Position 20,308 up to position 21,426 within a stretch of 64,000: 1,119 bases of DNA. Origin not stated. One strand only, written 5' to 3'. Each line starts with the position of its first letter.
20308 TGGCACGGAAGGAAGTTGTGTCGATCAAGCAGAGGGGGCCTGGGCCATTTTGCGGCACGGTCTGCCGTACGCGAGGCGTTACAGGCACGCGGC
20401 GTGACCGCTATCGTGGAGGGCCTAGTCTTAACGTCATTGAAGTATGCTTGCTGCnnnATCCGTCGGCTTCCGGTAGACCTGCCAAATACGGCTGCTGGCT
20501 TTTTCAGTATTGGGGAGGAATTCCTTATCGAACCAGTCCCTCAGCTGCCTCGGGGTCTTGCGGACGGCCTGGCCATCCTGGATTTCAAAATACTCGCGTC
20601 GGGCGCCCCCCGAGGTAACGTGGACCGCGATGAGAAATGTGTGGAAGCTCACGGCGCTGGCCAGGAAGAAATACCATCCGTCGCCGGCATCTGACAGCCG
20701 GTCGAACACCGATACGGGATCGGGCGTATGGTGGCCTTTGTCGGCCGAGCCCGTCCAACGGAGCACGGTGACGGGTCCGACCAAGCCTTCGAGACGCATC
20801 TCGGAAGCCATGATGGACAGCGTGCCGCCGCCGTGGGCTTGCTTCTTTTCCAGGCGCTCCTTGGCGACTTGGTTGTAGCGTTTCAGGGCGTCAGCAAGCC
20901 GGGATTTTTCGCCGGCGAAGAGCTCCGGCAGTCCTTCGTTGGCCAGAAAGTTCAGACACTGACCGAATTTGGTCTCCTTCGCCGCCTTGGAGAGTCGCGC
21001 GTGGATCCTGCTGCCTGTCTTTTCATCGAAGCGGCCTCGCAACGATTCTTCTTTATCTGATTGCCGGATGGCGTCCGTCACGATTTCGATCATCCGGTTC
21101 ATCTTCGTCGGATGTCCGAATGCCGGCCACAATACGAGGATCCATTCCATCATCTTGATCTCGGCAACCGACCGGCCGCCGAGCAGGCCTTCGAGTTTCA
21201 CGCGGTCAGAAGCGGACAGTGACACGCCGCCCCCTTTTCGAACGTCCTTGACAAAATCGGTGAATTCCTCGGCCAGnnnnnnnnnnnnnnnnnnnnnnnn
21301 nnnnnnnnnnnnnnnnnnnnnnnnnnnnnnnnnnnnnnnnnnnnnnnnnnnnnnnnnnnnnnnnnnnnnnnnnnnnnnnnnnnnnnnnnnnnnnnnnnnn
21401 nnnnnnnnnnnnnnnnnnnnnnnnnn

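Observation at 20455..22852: Candidate undescribed two-gene system: cytoplasmic MACPF-like pore-former plus a putative Cys-His hydrolase partner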

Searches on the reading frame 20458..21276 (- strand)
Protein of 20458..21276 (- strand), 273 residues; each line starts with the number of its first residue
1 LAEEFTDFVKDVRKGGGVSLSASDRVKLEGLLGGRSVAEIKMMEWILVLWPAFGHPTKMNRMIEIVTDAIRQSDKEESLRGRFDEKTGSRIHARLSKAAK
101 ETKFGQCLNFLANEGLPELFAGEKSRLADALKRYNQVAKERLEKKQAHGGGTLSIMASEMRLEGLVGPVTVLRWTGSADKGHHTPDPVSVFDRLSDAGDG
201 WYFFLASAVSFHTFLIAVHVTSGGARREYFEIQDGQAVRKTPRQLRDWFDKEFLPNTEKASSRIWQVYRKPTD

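Call 64: find_homologous_proteins(query=A6, max_evalue=0.001)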
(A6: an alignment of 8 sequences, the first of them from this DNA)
Query A6 (8 sequences) (273 aa, profile of the alignment): 38 proteins with E <= 0.001 among 8000 candidates.
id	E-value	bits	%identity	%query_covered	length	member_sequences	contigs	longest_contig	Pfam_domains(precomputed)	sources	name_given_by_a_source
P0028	6.7e-138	477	70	100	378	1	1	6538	-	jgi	-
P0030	3.7e-137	474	69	100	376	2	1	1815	-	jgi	jgi:hypothetical protein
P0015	3.9e-135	468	92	100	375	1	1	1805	-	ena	-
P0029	9.8e-135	466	70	100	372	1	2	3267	-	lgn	-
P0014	1.6e-134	466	100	100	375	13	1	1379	-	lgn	-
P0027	8.9e-134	463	89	100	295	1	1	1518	-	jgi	jgi:hypothetical protein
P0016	9.0e-134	463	88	100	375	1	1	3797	-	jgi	jgi:hypothetical protein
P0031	4.3e-133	461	69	100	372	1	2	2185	-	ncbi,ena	-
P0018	9.8e-132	456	86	100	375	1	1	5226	-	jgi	-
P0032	1.6e-130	452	51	98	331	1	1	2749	-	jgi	jgi:hypothetical protein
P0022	3.3e-130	451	84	100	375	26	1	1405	-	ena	-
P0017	9.6e-130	450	87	100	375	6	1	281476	-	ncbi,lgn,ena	-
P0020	1.3e-129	449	85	100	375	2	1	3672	-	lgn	-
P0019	1.8e-129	449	86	100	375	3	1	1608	-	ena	-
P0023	3.6e-128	445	84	100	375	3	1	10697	-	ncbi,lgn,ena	-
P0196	1.4e-71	259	46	85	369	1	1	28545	-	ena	-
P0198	1.0e-67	246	44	85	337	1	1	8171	-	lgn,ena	-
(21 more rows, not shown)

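Call 77: find_encoding_contigs(protein=P0196, flank=10000, max_places=1)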
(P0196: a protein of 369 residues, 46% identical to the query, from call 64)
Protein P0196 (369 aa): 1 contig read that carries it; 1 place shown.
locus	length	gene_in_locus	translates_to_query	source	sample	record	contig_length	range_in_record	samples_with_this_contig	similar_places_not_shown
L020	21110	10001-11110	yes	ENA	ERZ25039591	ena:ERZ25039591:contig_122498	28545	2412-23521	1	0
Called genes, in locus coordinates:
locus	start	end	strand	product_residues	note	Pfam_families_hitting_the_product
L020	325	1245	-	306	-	PF00041:fn3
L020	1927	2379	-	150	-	-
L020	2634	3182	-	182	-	-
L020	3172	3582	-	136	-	PF00106:adh_short, PF13561:adh_short_C2 (weak)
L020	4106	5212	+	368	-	PF04024:PspC, PF09922:LiaF-like_C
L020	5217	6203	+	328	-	PF04024:PspC, PF13581:HATPase_c_2 (weak)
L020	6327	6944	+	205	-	PF00072:Response_reg, PF08281:Sigma70_r4_2, PF00196:GerE, PF04545:Sigma70_r4 (weak)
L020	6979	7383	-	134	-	-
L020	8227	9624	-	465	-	-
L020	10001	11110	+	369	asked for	-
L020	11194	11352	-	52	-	-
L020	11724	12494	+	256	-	PF01636:APH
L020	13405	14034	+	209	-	PF00082:Peptidase_S8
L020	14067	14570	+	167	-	PF00082:Peptidase_S8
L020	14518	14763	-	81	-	-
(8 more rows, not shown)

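Call 78: find_encoding_contigs(protein=P0198, flank=8000, max_places=1)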
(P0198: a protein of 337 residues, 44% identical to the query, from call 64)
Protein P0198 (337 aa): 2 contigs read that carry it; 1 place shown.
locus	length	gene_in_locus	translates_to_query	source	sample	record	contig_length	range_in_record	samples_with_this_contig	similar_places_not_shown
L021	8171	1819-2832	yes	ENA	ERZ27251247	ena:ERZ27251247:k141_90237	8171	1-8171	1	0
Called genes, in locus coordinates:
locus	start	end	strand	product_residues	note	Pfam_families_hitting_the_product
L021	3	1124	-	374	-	?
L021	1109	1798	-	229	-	-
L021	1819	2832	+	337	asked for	-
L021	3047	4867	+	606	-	-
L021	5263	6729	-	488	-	-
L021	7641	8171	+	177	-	?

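Call 103: search_solved_structures(query=A6, max_evalue=10, show_alignments=2)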
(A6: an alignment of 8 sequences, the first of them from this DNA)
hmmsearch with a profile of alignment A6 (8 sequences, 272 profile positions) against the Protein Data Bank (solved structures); distinct sequences matched with E-value up to 10: 9.
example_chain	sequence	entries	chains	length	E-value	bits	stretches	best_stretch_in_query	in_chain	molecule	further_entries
5fmg_H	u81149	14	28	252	0.13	14.8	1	17-92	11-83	PROTEASOME, PUTATIVE | 20S proteasome beta-1 subunit | Proteasome subunit beta type-6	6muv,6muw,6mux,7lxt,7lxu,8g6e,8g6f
9y0l_H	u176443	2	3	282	0.15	14.6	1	17-92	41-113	Proteasome endopeptidase complex | Proteasome subunit beta type-6, putative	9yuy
2lnc_A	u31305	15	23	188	0.32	13.5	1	180-254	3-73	3C-like protease | Norovirus 3C-like protease | Genome polyprotein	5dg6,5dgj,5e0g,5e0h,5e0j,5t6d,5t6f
6w5l_A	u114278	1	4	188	0.35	13.4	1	180-254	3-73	3C-LIKE PROTEASE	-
3ur6_A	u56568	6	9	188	0.41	13.2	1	180-254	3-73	3C-like protease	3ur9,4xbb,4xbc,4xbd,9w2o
6w5h_A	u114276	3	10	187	0.42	13.1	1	181-254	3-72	3C-LIKE PROTEASE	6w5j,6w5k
4v3p_LD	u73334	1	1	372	0.75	12.3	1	36-93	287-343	60S ribosomal protein L4/L1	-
4v7e_CC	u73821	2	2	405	0.78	12.2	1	36-93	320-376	60S ribosomal protein L4 | 60S ribosomal protein L4 C-terminal domain-containing protein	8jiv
2fyq_A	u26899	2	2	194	2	10.9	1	180-254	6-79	Chymotrypsin-like cysteine proteinase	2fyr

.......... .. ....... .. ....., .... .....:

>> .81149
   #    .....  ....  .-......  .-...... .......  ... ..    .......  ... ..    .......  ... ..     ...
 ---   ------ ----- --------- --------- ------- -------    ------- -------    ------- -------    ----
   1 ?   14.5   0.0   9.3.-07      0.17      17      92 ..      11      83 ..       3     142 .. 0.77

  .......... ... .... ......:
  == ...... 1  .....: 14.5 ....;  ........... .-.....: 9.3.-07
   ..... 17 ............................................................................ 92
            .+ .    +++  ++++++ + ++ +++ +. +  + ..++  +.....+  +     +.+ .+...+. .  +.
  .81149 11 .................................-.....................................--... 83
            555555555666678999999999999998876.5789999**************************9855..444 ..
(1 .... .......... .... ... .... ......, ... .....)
